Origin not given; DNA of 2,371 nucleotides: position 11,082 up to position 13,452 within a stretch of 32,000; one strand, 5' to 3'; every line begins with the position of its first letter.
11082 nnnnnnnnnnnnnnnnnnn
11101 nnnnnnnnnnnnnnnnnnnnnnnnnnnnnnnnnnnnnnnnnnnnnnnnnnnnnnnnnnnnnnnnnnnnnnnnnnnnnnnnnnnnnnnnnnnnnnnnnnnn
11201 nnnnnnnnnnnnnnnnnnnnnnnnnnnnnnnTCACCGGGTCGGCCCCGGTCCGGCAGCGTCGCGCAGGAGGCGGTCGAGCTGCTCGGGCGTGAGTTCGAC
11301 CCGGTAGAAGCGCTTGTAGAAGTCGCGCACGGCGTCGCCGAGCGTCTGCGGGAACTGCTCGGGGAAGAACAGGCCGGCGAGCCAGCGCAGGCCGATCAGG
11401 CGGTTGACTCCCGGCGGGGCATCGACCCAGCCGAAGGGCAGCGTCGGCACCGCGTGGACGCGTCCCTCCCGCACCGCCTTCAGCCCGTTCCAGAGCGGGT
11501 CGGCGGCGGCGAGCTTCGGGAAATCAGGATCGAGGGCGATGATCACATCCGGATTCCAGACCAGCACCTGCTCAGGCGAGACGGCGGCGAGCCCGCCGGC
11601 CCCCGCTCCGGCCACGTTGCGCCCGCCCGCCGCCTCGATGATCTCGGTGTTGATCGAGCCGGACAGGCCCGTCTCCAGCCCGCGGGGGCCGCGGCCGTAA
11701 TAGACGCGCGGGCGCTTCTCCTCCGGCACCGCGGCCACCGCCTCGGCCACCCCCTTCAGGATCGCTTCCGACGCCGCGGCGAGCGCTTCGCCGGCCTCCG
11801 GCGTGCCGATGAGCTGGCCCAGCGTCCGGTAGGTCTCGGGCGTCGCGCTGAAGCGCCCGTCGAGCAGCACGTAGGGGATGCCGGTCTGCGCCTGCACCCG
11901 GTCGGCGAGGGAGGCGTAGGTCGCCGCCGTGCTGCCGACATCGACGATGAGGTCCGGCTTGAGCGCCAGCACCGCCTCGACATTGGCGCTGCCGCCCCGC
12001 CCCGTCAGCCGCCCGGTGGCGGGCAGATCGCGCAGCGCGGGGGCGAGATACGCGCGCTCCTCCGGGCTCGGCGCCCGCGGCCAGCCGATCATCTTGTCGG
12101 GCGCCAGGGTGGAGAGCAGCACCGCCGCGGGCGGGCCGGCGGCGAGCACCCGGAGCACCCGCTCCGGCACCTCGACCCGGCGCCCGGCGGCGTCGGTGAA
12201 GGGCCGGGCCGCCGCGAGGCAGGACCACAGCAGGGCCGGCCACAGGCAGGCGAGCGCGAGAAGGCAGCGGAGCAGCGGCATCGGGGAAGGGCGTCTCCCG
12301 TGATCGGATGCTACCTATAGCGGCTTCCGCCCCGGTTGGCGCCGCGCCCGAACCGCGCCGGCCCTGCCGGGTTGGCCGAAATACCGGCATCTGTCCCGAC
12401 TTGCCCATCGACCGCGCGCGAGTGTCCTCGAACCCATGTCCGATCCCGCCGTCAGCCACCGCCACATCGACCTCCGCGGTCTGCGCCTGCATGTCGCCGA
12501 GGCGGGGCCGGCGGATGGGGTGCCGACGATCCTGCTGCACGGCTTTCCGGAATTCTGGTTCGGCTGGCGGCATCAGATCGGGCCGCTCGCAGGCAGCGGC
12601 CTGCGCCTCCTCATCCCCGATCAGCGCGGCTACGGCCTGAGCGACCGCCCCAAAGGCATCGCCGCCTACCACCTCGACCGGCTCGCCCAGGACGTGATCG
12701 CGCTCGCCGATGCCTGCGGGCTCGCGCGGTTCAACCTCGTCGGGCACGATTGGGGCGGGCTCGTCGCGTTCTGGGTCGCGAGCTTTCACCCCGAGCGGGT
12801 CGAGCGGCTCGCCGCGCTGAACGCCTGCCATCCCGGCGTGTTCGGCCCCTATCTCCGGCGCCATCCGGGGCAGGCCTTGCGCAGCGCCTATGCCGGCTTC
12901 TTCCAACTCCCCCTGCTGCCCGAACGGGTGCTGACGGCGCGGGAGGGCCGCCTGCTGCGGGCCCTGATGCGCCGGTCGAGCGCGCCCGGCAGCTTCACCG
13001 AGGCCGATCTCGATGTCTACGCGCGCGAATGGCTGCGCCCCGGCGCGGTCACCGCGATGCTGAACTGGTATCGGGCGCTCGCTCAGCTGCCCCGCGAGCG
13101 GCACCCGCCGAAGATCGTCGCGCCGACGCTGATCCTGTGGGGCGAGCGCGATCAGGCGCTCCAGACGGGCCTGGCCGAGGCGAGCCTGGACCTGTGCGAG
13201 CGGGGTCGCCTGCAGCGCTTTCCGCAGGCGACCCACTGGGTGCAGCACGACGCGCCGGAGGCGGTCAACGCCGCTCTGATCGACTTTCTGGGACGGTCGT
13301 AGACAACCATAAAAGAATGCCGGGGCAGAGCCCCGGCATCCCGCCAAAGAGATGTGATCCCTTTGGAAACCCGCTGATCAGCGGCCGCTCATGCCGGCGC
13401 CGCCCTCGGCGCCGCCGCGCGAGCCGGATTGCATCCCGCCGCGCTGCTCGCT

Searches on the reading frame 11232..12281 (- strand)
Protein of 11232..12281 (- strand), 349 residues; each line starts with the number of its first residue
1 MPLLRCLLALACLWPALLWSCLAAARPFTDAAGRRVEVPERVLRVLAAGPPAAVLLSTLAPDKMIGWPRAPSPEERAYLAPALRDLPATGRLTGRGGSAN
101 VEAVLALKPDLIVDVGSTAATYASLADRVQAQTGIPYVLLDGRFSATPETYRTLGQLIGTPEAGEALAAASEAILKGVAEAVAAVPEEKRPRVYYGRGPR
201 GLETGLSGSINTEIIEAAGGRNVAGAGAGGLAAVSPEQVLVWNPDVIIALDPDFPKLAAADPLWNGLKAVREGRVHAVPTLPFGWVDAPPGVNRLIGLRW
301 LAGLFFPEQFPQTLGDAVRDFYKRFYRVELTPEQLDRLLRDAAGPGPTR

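Call 27: search_protein_families(library=pfam, proteins=[window:11232-12281:-], max_evalue=0.00001)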
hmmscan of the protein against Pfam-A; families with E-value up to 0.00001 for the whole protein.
window:11232-12281:- (349 aa): 1 family
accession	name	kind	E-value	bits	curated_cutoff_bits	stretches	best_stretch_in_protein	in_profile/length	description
PF01497.23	Peripla_BP_2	-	3.4e-21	76.2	27.5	1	62-277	19-230/235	Periplasmic binding protein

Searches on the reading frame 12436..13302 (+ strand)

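Call 27: search_protein_families(library=pfam, proteins=[window:12436-13302:+], max_evalue=0.00001)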
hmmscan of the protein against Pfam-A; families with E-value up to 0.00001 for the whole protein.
window:12436-13302:+ (288 aa): 3 families
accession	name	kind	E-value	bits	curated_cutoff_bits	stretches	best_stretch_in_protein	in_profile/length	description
PF00561.26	Abhydrolase_1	-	2e-30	106.7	25.8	1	32-274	4-245/245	alpha/beta hydrolase fold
PF12697.13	Abhydrolase_6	-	3e-19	71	26.3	1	32-280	2-217/217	Alpha/beta hydrolase family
PF12146.15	Hydrolase_4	-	2.8e-10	40.4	27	1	32-272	8-237/239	Serine aminopeptidase, S33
